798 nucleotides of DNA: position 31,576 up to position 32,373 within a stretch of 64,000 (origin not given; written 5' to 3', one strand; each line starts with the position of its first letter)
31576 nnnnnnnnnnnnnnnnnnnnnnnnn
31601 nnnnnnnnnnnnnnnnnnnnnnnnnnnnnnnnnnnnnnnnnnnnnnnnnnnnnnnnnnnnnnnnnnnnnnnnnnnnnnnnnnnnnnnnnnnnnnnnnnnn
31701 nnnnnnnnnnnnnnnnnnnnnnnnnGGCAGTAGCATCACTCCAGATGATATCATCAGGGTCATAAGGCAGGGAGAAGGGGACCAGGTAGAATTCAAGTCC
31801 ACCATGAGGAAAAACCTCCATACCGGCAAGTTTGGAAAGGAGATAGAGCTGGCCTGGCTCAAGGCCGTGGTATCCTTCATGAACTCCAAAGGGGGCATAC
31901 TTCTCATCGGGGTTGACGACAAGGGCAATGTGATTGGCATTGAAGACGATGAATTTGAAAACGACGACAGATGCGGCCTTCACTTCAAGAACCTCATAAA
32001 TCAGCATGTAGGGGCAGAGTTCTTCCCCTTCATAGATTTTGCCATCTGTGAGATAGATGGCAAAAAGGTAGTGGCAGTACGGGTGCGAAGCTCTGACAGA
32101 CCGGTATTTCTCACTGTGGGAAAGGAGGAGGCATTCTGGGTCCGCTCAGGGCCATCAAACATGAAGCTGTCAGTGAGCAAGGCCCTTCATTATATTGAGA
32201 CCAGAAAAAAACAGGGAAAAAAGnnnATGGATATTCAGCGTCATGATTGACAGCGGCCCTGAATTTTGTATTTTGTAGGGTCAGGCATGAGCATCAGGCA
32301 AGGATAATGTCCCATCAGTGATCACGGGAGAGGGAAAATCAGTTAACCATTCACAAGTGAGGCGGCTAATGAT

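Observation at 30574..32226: Transmembrane sensor with a cytoplasmic AlbA_2 (Schlafen-like) output domain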

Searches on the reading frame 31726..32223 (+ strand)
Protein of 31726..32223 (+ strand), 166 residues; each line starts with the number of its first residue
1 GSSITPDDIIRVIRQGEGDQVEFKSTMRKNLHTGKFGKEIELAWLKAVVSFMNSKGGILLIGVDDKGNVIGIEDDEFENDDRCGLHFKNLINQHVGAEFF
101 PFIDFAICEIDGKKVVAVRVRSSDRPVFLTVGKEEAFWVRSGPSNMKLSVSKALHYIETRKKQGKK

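Call 53: predict_structure(alignment_id=A3)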
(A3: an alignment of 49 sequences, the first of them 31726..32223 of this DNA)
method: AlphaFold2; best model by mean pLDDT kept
length: 166 residues; sequences in the alignment: 49
mean_pLDDT: 95.3   pTM: 0.89
mean pLDDT of the five models: 95.3, 95.3, 94.5, 94.4, 93.4
residues with pLDDT >= 90: 155; 70-90: 8; 50-70: 3; < 50: 0
segments of 3 or more residues with pLDDT < 50: none
pLDDT, mean of each block of 10 residues (from residue 1): 88 97 96 91 98 98 98 96 98 98 98 98 97 97 95 94 76
secondary structure, 60 per line:
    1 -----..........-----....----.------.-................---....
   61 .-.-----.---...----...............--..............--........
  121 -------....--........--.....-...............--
elements in order: H6-15 E21-24 H38-53 E57-61 H80-94 H97-102 E103-110 E113-120 E128-131 E134-141 E144-148 H150-164

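Call 57: fold_search(model_id=the predicted structure, library=pdb)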
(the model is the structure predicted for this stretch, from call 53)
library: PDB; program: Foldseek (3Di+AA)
matches with E <= 10: 485; with E <= 0.001: 21
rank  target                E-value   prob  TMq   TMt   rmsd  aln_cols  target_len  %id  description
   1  3lmm_B                6.6e-06  1.00  0.59  0.20   3.6       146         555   20  Crystal Structure of the DIP2311 protein from Corynebacterium diphtheriae, Northeast Structural Genomics Consortium Ta (released 2010-02-16)
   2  7ksp_B                1.9e-05  1.00  0.59  0.48   5.0       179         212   18  Crystal structure of hSAMD9_DBD with DNA (released 2022-01-05)
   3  3lmm_A                2.4e-05  1.00  0.59  0.22   3.6       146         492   20  Crystal Structure of the DIP2311 protein from Corynebacterium diphtheriae, Northeast Structural Genomics Consortium Ta (released 2010-02-16)
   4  3lmm_C                3.5e-05  1.00  0.58  0.22   3.9       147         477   20  Crystal Structure of the DIP2311 protein from Corynebacterium diphtheriae, Northeast Structural Genomics Consortium Ta (released 2010-02-16)
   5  3lmm_D                6.5e-05  1.00  0.57  0.19   4.0       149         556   21  Crystal Structure of the DIP2311 protein from Corynebacterium diphtheriae, Northeast Structural Genomics Consortium Ta (released 2010-02-16)
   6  9o0d_C                7.3e-05  1.00  0.56  0.45   5.1       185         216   14  crystal structure of rSAMD9 tRNase domain (released 2025-07-02)
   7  2kyy_MODEL_1_A        7.3e-05  1.00  0.53  0.56   7.8       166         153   17  Solution NMR Structure of the N-terminal Domain of Putative ATP-dependent DNA Helicase RecG-related Protein fr (released 2010-08-11)
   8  9nyy_B                1.3e-04  1.00  0.46  0.12  10.8       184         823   20  Nucleic acid bound human SLFN14, State 1 (released 2025-07-09)
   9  9o0d_A                1.4e-04  1.00  0.62  0.50   4.8       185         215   16  crystal structure of rSAMD9 tRNase domain (released 2025-07-02)
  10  7eg0_B                2.0e-04  0.99  0.37  0.14  11.9       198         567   17  Cryo-EM structure of anagrelide-induced PDE3A-SLFN12 complex (released 2021-09-29)
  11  9uie_B                2.1e-04  1.00  0.47  0.11   9.2       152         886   22  Electronic microscopy structure of human schlafen14-E211A dimer in complex with dsRNA (released 2025-08-06)
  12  7q3z_A                3.0e-04  1.00  0.47  0.28   9.2       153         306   20  DNA/RNA binding protein (released 2022-01-26)
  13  5yd0_C                4.1e-04  1.00  0.45  0.26   9.5       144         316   19  Crystal structure of Schlafen 13 (SLFN13) N'-domain (released 2018-03-28)
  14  7q3z_B                5.3e-04  1.00  0.49  0.29   9.1       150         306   19  DNA/RNA binding protein (released 2022-01-26)
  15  7cux_F                6.3e-04  1.00  0.46  0.28   9.4       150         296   20  Crystal structure of human Schlafen 5 N'-terminal domain (SLFN5-N) involved in ssRNA cleaving and DNA binding (released 2021-08-25)
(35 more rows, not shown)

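Call 63: find_homologous_proteins(query=window:31726-32223:+, max_evalue=1e-10)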
Query window:31726-32223:+ (166 aa): 123 proteins with E <= 1e-10 among 162 candidates; the best 120 are listed.
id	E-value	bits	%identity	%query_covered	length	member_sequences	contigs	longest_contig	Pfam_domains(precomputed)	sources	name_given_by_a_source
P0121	2.1e-53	199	58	93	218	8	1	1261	PF04326.20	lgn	-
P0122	2.7e-53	198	57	96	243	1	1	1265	PF04326.20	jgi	jgi:hypothetical protein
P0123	3.7e-52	195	54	96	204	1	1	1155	PF04326.20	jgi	-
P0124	1.3e-51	193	56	93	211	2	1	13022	PF04326.20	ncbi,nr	ncbi:MAG: ATP-binding protein, partial [Thermodesulfobacteriota bacterium]|nr:ATP-binding protein [T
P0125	3.6e-51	191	56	96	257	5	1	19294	PF04326.20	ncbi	-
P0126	4.1e-51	191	57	93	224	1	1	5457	PF04326.20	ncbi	-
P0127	5.6e-51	191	55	93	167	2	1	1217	PF04326.20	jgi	-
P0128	8.9e-51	190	58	92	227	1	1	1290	PF04326.20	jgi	-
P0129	1.4e-50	189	53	96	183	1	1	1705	PF04326.20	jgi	-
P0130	2.7e-50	188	56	92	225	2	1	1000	PF04326.20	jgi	jgi:hypothetical protein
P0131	2.8e-50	188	55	93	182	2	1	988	PF04326.20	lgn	-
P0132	5.6e-50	187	57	92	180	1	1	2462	PF04326.20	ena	-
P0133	6.0e-50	187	56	93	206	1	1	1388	PF04326.20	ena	-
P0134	9.7e-50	187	56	92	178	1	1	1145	PF04326.20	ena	-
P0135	2.1e-49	186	52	95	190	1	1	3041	PF04326.20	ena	-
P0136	2.3e-49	185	56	93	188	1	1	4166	PF04326.20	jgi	-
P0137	6.3e-49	184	58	92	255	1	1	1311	PF04326.20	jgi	jgi:hypothetical protein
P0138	2.2e-48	182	57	92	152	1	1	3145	PF04326.20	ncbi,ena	-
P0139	2.4e-48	182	57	92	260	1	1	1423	PF04326.20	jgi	jgi:hypothetical protein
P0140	2.5e-48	182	58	92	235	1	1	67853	PF04326.20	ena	-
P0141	2.6e-48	182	54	96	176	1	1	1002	PF04326.20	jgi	-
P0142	2.7e-48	182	54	93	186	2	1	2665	PF04326.20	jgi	-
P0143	6.1e-48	181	59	88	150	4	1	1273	PF04326.20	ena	-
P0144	1.2e-47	180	56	93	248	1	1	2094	PF04326.20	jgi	-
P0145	1.8e-47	179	55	92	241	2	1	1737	PF04326.20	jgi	jgi:hypothetical protein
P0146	5.0e-47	178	54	94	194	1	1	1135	PF04326.20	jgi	jgi:predicted HTH transcriptional regulator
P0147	4.0e-46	175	52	93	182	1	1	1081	PF04326.20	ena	-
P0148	5.2e-46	175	54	90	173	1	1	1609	PF04326.20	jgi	jgi:predicted HTH transcriptional regulator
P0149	5.2e-46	175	55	92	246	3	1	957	PF04326.20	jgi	jgi:hypothetical protein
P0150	7.3e-46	174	58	81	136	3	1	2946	PF04326.20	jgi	jgi:predicted HTH transcriptional regulator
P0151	7.3e-46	174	54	92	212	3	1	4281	PF04326.20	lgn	-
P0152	1.5e-45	173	54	94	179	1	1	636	PF04326.20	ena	-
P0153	1.8e-45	173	54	92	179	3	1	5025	PF04326.20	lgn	-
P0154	9.0e-45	171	50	95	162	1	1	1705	PF04326.20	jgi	jgi:predicted HTH transcriptional regulator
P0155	9.4e-45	170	54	93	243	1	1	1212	PF04326.20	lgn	-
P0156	1.6e-44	170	53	89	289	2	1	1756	PF04326.20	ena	-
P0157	4.2e-44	168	52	96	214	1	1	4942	PF04326.20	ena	-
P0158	9.0e-44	167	59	81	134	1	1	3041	PF04326.20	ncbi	-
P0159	9.7e-44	167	54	91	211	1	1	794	PF04326.20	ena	-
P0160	9.7e-44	167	51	92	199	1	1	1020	PF04326.20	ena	-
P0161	1.4e-43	167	52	92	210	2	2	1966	PF04326.20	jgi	jgi:predicted HTH transcriptional regulator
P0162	4.0e-43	165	56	80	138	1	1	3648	PF04326.20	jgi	jgi:predicted HTH transcriptional regulator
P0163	7.9e-43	164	54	92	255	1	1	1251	PF04326.20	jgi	jgi:hypothetical protein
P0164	9.7e-42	161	54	80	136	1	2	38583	PF04326.20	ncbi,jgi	jgi:predicted HTH transcriptional regulator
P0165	5.0e-41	158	49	90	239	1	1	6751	PF04326.20,PF00027.36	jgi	jgi:hypothetical protein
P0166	5.8e-41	158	55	81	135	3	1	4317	PF04326.20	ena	-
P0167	1.2e-40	157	56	84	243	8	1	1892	PF04326.20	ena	-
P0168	2.5e-40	156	54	81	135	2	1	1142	PF04326.20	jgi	jgi:predicted HTH transcriptional regulator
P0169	5.0e-40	155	54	81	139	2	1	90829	PF04326.20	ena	-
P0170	1.3e-36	144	47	90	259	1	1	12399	PF04326.20,PF00027.36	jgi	-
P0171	2.4e-36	143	45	93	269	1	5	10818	PF04326.20,PF00072.31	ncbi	-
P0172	3.9e-35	139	56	67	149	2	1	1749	PF04326.20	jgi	-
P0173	1.7e-34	137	49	81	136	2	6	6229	PF04326.20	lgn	-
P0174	7.7e-33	132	53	79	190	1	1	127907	PF04326.20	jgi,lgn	jgi:hypothetical protein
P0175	1.0e-32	131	55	66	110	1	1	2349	PF04326.20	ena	-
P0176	1.6e-32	131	66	52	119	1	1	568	PF04326.20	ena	-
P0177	1.7e-31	127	44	90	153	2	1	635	PF04326.20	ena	-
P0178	1.7e-30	124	52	66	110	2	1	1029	PF04326.20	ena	-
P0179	1.3e-28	118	50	66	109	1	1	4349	PF04326.20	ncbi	-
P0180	5.0e-28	116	52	66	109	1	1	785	PF04326.20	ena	-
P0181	7.0e-28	116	49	66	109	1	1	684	PF04326.20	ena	-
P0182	1.2e-26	112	43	92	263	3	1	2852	PF01420.26,PF04326.20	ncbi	-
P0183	1.7e-25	108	39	90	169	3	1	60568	PF04326.20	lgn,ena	-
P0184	1.7e-24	105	40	92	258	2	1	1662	PF04326.20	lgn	-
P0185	1.9e-24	104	41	88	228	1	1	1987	PF04326.20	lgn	-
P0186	3.3e-24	104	39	90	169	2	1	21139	PF04326.20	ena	-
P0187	6.7e-24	103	38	92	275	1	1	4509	PF00560.40,PF12799.14,PF04326.20,PF13855.13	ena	-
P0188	1.4e-23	102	41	92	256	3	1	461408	PF04326.20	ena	-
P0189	1.5e-23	101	39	90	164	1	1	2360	PF04326.20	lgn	-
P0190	1.8e-23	101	39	90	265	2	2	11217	PF04326.20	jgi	jgi:hypothetical protein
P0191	4.3e-23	100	41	91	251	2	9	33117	PF04326.20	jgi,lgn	jgi:uncharacterized membrane protein YeaQ/YmgE (transglycosylase-associated protein family)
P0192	5.2e-23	100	41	96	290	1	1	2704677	PF04326.20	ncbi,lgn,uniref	ncbi:AlbA family DNA-binding domain-containing protein [Agromyces sp. SYSU T00194]|uniref:AlbA famil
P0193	8.8e-23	99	42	87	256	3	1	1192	PF04326.20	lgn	-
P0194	1.0e-22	99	42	90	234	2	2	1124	PF04326.20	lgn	-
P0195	2.2e-22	98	38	93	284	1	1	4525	PF04326.20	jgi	-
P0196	3.0e-22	97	39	90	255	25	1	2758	PF04326.20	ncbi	-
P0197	4.3e-22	97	41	94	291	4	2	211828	PF04326.20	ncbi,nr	ncbi:hypothetical protein GCM10017607_11820 [Microbacterium thalassium]|nr:hypothetical protein GCM1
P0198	4.4e-22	97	36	93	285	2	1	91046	PF04326.20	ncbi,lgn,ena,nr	ncbi:ATP-binding protein [Candidatus Woesearchaeota archaeon]|nr:ATP-binding protein [Candidatus Woe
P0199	4.8e-22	97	39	92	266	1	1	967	PF04326.20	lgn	-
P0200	5.3e-22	96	40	87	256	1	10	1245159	PF04326.20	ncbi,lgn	ncbi:MAG: ATP-binding protein [Candidatus Nanopelagicales bacterium]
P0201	1.4e-21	95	39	92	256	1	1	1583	PF04326.20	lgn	-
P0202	2.8e-21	94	40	91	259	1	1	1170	PF04326.20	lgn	-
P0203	3.2e-21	94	41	90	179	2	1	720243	PF04326.20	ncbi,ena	-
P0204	5.0e-21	93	34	90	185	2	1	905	PF04326.20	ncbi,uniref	ncbi:unnamed protein product [marine sediment metagenome]|uniref:Schlafen AlbA-2 domain-containing p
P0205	7.5e-21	93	39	88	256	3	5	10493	PF04326.20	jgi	jgi:hypothetical protein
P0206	1.9e-20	91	34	95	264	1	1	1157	PF04326.20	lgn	-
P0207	2.5e-20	91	35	90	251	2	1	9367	PF04326.20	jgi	jgi:hypothetical protein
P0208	2.5e-20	91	38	91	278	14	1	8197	PF04326.20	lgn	-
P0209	4.1e-20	90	40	90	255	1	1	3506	PF04326.20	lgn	-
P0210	1.4e-19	89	39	87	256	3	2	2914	PF04326.20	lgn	-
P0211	1.7e-19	88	51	47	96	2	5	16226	PF04326.20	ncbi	-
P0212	2.6e-19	88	37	93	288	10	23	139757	PF04326.20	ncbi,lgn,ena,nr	ncbi:MAG TPA: ATP-binding protein [Micropruina sp.]|nr:ATP-binding protein [Micropruina sp.] HMR2136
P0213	3.1e-19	87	39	93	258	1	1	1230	PF04326.20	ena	-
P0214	3.5e-19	87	38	93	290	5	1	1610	PF04326.20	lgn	-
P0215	3.5e-19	87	40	90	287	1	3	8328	PF04326.20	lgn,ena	-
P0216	3.6e-19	87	39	89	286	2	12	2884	PF04326.20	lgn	-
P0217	8.5e-19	86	38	93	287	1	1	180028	PF04326.20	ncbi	-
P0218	1.0e-18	86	33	90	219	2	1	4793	PF04326.20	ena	-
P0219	1.9e-18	85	39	90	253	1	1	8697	PF04326.20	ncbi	-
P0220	1.9e-18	85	37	93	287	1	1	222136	PF04326.20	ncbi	ncbi:MAG: ATP-binding protein [Micropruina sp.]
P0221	2.9e-18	84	37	92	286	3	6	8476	PF04326.20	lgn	-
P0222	3.4e-18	84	39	92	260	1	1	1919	PF04326.20,PF04226.19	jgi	jgi:uncharacterized membrane protein YeaQ/YmgE (transglycosylase-associated protein family)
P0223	4.3e-18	84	39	93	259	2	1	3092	PF04326.20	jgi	jgi:uncharacterized membrane protein YeaQ/YmgE (transglycosylase-associated protein family)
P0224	9.9e-18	83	38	92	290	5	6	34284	PF04326.20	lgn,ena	-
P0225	1.4e-17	82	38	92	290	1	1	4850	PF04326.20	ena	-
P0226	3.4e-17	81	37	89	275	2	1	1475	PF04326.20,PF27807.1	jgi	-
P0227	1.0e-16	79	35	93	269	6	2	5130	PF04326.20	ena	-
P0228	1.3e-16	79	35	90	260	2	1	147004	PF04326.20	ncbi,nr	ncbi:AlbA family DNA-binding domain-containing protein [Nocardioides guangzhouensis]|nr:ATP-binding 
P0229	1.7e-16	79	43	70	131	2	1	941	PF04326.20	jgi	jgi:predicted HTH transcriptional regulator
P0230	2.4e-16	78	36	96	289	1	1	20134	PF04326.20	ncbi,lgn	-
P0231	3.0e-16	78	37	90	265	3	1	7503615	PF04326.20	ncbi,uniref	ncbi:helix-turn-helix domain-containing protein [Krasilnikovia sp. M28-CT-15]|uniref:AlbA family DNA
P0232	4.0e-16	77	36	92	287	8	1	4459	PF04326.20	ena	-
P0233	9.0e-16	76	35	91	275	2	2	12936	PF04326.20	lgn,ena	-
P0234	1.4e-15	76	36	90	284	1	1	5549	PF04326.20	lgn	-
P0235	2.0e-15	75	36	91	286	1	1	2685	PF04326.20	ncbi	ncbi:MAG: AlbA family DNA-binding domain-containing protein [Microthrixaceae bacterium]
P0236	7.1e-15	73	33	92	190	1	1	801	PF04326.20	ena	-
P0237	1.0e-14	73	33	92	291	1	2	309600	PF04326.20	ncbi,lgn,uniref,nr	ncbi:AlbA family DNA-binding domain-containing protein [Tessaracoccus caeni]|uniref:AlbA family DNA-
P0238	1.1e-14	73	31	89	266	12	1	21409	PF04326.20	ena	-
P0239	1.1e-13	69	31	89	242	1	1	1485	PF04326.20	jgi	-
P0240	4.5e-12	64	37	82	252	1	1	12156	PF09962.15,PF04326.20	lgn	-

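Call 64: search_protein_families(library=pfam, proteins=[P0171, P0165, P0170, P0164, P0169, P0191, P0222, P0192, P0187, P0125], max_evalue=0.001)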
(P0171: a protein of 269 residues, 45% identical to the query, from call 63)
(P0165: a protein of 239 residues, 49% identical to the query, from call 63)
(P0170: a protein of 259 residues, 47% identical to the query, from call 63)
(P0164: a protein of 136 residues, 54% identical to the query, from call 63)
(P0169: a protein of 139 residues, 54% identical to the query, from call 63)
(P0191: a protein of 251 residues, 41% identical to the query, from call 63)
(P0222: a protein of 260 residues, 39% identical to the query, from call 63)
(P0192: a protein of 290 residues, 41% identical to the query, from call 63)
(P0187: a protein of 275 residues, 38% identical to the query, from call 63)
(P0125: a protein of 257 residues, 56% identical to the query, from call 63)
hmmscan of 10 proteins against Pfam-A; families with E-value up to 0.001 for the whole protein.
P0171 (269 aa): 2 families
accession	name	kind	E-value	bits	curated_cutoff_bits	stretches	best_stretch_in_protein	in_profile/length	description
PF04326.19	SLFN_AlbA_2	-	1.1e-19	71.6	25.3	1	122-253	1-117/118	Schlafen, AlbA_2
PF00072.30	Response_reg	-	7e-19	68.5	30.2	1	2-72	36-104/111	Response regulator receiver domain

P0165 (239 aa): 2 families
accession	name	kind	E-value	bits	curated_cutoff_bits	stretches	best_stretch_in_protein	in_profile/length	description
PF04326.19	SLFN_AlbA_2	-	3.4e-19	70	25.3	1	90-220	1-116/118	Schlafen, AlbA_2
PF00027.35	cNMP_binding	-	4.5e-06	27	27.5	1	5-47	40-82/89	Cyclic nucleotide-binding domain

P0170 (259 aa): 2 families
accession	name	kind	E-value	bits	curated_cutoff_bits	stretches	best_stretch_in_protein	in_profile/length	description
PF04326.19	SLFN_AlbA_2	-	3.1e-21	76.5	25.3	1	111-242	1-117/118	Schlafen, AlbA_2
PF00027.35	cNMP_binding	-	3.5e-09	36.9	27.5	1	1-66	9-79/89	Cyclic nucleotide-binding domain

P0164 (136 aa): 1 family
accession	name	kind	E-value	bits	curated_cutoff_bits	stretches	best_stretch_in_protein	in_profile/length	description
PF04326.19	SLFN_AlbA_2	-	1.2e-19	71.4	25.3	1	10-121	16-116/118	Schlafen, AlbA_2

P0169 (139 aa): 1 family
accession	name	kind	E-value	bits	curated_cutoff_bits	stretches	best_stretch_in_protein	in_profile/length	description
PF04326.19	SLFN_AlbA_2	-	4.3e-16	60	25.3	1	13-126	19-117/118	Schlafen, AlbA_2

P0191 (251 aa): 1 family
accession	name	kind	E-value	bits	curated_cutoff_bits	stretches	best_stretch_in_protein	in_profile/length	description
PF04326.19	SLFN_AlbA_2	-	2.1e-13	51.3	25.3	1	95-232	1-117/118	Schlafen, AlbA_2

P0222 (260 aa): 2 families
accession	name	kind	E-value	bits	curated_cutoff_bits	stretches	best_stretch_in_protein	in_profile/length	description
PF04326.19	SLFN_AlbA_2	-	2.8e-15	57.3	25.3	1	108-246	1-117/118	Schlafen, AlbA_2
PF04226.18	Transgly_assoc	-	1e-05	26.1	25.3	1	37-87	1-49/49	Transglycosylase associated protein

P0192 (290 aa): 1 family
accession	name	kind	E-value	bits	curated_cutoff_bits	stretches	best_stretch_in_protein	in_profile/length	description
PF04326.19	SLFN_AlbA_2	-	1.1e-13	52.1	25.3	1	114-255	1-117/118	Schlafen, AlbA_2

P0187 (275 aa): 4 families
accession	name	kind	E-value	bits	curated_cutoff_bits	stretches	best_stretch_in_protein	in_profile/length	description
PF04326.19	SLFN_AlbA_2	-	5.9e-18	65.9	25.3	1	112-246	1-116/118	Schlafen, AlbA_2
PF00560.39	LRR_1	-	4.4e-11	41.1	20.6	0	21-43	1-23/23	Leucine Rich Repeat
PF12799.13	LRR_4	-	2.2e-07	31.4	27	1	21-56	2-36/44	Leucine Rich repeats (2 copies)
PF13855.12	LRR_8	-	2.2e-06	27.8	27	1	3-56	8-61/61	Leucine rich repeat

P0125 (257 aa): 1 family
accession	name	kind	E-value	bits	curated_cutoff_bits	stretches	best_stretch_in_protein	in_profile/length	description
PF04326.19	SLFN_AlbA_2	-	1.1e-21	78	25.3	1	113-244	1-117/118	Schlafen, AlbA_2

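Call 67: search_protein_representatives(protein=window:31726-32223:+)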
Query: 166 residues. Proteins with E-value up to 0.001 (for the whole library): 5761; up to 1e-10: 2973; up to 1e-30: 379. The best 150 are listed.
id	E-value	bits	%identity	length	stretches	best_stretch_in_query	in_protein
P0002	1.3e-86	304.9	79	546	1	3-166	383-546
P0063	4.2e-55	202.4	60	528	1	7-160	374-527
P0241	3.2e-54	199.6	58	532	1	9-163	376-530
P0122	8.6e-54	198.2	58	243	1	8-163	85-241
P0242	2.1e-53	196.9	60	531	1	10-159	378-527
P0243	2.3e-53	196.8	57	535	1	7-163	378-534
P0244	7.5e-53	195.1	56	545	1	4-162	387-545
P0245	2.0e-52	193.7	57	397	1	9-160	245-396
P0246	2.4e-52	193.5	57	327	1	7-160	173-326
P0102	3.1e-52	193.1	59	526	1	10-162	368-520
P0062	5.2e-52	192.4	56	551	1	11-163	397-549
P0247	6.7e-52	192.0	59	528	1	10-164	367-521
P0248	7.4e-52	191.9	56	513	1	12-162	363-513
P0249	9.5e-52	191.5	53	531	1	9-164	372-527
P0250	2.1e-51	190.4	59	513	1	13-160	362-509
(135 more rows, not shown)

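Call 68: find_encoding_contigs(protein=P0171, flank=6000, max_places=3)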
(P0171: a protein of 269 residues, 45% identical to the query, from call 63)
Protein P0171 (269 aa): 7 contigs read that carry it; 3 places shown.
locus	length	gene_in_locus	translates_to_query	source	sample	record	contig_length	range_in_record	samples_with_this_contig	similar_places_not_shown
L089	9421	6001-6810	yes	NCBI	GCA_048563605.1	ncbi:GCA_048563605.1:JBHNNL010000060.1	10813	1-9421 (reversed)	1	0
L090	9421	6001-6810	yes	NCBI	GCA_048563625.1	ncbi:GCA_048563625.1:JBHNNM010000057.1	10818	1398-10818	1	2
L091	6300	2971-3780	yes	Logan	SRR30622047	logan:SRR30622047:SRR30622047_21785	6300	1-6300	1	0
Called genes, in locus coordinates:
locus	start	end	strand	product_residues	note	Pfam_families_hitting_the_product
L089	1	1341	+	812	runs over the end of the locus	PF02190:LON_substr_bdg, PF00004:AAA, PF07728:AAA_5, PF22667:Lon_lid, PF05362:Lon_C, PF13541:ChlI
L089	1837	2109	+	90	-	PF00216:Bac_DNA_binding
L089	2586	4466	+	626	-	PF13623:SurA_N_2, PF13624:SurA_N_3, PF13616:Rotamase_3, PF13145:Rotamase_2, PF00639:Rotamase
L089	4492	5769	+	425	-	PF00375:SDF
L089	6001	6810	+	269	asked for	PF00072:Response_reg, PF04326:SLFN_AlbA_2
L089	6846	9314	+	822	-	PF00512:HisKA, PF02518:HATPase_c, PF00072:Response_reg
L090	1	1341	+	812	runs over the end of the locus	PF02190:LON_substr_bdg, PF00004:AAA, PF07728:AAA_5, PF22667:Lon_lid, PF05362:Lon_C, PF13541:ChlI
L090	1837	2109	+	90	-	PF00216:Bac_DNA_binding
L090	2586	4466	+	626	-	PF13623:SurA_N_2, PF13624:SurA_N_3, PF13616:Rotamase_3, PF13145:Rotamase_2, PF00639:Rotamase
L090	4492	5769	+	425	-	PF00375:SDF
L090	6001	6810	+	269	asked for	PF00072:Response_reg, PF04326:SLFN_AlbA_2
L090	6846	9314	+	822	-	PF00512:HisKA, PF02518:HATPase_c, PF00072:Response_reg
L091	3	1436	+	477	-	?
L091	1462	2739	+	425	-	PF00375:SDF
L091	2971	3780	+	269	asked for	PF00072:Response_reg, PF04326:SLFN_AlbA_2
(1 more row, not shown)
